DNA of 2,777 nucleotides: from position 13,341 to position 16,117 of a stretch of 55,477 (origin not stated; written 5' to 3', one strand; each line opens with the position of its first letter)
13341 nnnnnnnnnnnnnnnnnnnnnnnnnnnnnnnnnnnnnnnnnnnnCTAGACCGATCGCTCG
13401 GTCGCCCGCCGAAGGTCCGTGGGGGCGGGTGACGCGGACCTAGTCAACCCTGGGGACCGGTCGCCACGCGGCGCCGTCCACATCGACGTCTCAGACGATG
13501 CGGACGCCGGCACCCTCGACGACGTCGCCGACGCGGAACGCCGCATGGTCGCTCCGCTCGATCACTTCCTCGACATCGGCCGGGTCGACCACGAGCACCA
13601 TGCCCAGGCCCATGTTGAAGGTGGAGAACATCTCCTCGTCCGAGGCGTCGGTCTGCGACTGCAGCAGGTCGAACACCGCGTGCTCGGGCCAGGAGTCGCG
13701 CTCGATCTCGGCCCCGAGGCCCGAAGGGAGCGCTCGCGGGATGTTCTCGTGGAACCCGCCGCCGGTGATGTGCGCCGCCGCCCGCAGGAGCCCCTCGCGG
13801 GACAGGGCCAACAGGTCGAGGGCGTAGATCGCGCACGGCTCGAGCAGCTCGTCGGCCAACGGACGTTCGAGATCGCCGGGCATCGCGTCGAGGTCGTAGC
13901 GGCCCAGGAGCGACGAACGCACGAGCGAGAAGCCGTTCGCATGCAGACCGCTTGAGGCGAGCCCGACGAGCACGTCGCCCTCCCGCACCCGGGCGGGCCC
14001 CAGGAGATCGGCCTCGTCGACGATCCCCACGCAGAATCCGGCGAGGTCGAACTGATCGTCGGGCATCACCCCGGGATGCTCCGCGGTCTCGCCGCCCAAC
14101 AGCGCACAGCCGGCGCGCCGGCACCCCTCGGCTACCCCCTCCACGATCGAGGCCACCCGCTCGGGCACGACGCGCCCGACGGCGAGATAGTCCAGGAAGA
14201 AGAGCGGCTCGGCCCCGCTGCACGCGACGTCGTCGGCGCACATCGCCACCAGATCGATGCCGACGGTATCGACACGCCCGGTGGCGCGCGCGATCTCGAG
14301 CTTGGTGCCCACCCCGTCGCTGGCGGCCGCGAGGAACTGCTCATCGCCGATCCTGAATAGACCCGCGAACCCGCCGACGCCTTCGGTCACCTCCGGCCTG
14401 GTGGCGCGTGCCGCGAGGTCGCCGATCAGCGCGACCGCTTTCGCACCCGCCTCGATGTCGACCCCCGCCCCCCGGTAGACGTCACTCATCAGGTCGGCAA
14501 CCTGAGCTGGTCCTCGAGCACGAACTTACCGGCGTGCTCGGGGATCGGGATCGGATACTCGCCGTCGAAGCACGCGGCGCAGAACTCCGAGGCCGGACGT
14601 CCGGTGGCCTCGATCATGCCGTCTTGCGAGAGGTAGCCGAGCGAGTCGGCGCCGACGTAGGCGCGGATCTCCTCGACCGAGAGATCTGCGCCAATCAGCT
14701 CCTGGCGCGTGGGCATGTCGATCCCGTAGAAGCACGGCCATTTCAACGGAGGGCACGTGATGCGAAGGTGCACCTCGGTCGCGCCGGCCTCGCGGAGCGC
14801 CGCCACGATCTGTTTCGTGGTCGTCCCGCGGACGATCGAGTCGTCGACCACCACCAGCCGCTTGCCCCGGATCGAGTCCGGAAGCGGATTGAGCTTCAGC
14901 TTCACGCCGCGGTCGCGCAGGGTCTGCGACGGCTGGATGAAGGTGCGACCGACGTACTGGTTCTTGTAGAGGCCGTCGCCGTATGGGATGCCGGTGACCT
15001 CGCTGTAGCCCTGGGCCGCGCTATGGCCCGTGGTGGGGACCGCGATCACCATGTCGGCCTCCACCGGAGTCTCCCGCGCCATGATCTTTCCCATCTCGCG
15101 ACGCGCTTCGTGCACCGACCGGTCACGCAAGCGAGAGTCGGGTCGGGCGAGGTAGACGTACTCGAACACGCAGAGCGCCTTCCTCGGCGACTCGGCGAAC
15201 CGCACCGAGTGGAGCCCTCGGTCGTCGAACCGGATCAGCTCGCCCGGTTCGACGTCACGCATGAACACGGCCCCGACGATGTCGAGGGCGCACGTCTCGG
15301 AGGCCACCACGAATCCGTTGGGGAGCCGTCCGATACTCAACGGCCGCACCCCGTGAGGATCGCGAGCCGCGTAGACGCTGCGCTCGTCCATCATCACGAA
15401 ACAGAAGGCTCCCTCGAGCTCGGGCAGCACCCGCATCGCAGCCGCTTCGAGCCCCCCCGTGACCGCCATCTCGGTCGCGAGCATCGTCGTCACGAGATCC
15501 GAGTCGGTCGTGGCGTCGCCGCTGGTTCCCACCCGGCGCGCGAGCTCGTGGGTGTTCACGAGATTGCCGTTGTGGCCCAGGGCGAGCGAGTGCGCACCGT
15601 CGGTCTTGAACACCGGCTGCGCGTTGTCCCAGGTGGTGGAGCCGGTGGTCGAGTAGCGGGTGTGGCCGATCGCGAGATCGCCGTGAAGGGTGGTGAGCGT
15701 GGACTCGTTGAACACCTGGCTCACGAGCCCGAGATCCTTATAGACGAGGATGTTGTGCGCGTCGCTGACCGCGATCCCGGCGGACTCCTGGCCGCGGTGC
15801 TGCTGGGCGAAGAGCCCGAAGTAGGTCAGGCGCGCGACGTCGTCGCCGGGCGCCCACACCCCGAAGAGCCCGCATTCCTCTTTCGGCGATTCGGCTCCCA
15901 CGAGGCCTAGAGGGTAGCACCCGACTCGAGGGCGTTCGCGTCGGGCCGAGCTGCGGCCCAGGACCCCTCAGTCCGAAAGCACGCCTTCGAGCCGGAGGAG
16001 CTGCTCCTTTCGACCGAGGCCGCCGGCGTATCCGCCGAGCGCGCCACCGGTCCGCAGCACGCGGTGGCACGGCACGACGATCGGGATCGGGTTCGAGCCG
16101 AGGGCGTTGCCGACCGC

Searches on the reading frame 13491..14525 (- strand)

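Call 61: search_protein_families(library=pfam, proteins=[window:13491-14525:-], max_evalue=0.001)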
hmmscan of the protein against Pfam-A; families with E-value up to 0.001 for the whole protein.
window:13491-14525:- (344 aa): 2 families
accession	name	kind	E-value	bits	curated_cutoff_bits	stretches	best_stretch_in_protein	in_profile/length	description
PF02769.27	AIRS_C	-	8.3e-30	104.4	23.1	1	181-343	1-153/156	AIR synthase related protein, C-terminal domain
PF00586.29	AIRS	-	4.9e-26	91.8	24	1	54-169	4-112/112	AIR synthase related protein, N-terminal domain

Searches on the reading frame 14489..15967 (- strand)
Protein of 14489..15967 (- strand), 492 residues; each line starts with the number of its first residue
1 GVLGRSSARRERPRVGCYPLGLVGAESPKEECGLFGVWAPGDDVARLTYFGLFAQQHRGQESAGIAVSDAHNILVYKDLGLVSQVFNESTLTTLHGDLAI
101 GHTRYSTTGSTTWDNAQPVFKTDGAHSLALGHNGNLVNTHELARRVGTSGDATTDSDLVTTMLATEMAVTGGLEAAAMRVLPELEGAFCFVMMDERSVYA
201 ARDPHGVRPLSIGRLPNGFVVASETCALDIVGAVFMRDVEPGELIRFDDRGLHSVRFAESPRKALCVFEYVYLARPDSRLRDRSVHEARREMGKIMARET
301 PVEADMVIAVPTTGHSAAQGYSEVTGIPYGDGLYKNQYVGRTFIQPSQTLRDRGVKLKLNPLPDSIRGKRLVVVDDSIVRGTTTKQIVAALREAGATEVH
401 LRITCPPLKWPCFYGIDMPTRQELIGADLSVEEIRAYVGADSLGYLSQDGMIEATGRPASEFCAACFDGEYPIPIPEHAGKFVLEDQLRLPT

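Call 61: search_protein_families(library=pfam, proteins=[window:14489-15967:-], max_evalue=0.001)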
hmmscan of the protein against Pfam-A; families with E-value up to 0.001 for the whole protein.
window:14489-15967:- (492 aa): 6 families
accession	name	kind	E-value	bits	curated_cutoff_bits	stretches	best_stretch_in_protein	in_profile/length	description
PF13522.11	GATase_6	-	8.6e-16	58.6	27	1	95-224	9-130/130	Glutamine amidotransferase domain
PF13537.11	GATase_7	-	2.5e-15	57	25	1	112-228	9-121/123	Glutamine amidotransferase domain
PF00156.33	Pribosyltran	-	1.1e-06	28.5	26.3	1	300-402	26-121/158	Phosphoribosyl transferase domain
PF00310.26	GATase_2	-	3.9e-05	23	19.9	0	71-158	175-256/420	Glutamine amidotransferases class-II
PF13230.11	GATase_4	-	0.00018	21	23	1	94-200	69-184/272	Glutamine amidotransferases class-II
PF12481.13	DUF3700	-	0.00099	19.1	27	0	174-226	119-173/228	Aluminium induced protein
